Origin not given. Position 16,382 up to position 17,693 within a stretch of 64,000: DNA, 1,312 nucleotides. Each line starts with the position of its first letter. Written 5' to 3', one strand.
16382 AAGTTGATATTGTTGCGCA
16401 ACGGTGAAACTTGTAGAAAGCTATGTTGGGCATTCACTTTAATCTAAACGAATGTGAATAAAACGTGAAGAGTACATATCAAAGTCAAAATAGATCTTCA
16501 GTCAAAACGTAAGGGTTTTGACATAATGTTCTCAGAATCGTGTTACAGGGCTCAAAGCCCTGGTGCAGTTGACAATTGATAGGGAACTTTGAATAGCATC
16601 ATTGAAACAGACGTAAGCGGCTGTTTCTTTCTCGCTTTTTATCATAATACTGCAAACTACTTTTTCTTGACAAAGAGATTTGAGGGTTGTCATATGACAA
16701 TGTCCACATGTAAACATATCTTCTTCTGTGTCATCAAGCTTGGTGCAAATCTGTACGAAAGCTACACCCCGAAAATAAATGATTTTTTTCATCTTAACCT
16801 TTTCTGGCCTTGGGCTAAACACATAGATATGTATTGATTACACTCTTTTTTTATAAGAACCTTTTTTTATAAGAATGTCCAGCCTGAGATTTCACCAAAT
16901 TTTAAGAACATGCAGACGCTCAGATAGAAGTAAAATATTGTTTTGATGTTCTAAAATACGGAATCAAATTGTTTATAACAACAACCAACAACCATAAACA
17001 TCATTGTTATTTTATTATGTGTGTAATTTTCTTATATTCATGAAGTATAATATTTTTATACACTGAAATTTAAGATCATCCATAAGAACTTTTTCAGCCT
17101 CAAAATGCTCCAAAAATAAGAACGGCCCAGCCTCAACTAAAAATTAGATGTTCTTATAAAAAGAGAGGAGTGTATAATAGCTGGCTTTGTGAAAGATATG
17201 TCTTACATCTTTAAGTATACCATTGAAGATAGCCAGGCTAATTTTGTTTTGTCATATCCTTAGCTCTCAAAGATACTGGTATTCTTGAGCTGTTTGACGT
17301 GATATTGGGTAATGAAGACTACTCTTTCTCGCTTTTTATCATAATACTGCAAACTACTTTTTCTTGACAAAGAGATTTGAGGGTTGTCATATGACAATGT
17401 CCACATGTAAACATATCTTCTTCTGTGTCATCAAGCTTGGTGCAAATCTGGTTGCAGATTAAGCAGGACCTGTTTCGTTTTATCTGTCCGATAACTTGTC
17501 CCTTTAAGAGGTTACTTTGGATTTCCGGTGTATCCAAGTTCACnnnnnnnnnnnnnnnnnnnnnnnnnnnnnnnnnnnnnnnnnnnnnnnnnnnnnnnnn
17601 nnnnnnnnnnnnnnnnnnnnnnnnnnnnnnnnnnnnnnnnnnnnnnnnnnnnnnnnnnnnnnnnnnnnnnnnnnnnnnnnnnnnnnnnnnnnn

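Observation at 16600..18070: Host-gene fragment (HAD intron 1 plus exon 2 start) captured between 130 bp direct repeats beside an RPA70-like ORF: Helitron-type gene capture?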

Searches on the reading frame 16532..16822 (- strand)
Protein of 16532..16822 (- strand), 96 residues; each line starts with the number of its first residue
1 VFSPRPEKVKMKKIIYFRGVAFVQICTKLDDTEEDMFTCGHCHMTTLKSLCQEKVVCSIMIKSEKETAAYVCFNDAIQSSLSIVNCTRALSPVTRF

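Call 7: search_protein_families(library=pfam, proteins=[window:16532-16822:-], max_evalue=1)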
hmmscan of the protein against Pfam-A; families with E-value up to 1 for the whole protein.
window:16532-16822:- (96 aa): 0 families

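Call 40: list_cluster_members(proteins=[window:16532-16822:-, window:16535-16792:-, window:17319-17543:-, window:17512-18060:-, window:17515-18030:-, window:16589-16837:+, window:17425-17646:+, window:20434-20826:+, window:25011-25436:+])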
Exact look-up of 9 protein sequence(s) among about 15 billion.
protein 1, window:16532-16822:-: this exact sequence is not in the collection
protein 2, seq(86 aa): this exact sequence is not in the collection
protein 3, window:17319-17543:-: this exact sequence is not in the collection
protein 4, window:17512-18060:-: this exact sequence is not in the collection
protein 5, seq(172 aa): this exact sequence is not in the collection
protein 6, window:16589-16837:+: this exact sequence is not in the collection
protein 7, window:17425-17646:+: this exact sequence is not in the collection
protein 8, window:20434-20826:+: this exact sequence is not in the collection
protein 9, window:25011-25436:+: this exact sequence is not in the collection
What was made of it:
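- No reads or population data were available, and an exact-sequence look-up was uninformative because its positive controls were also absent (call 40).
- Tried and rejected: An exact-sequence look-up of junction-spanning ORFs in the 15-billion-protein collection, intended as an independent check of the junctions, was uninformative because the HAD control ORFs were absent too (call 40).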

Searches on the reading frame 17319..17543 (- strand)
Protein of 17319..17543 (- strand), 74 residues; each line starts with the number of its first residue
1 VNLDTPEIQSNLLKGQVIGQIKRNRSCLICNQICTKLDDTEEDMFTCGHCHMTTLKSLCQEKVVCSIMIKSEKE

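Call 7: search_protein_families(library=pfam, proteins=[window:17319-17543:-], max_evalue=1)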
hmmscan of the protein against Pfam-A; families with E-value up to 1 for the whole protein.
window:17319-17543:- (74 aa): 1 family
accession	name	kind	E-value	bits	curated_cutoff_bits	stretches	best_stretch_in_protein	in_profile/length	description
PF12756.13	zf-C2H2_2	-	0.0084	16.8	26.9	1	18-54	44-80/100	C2H2 type zinc-finger (2 copies)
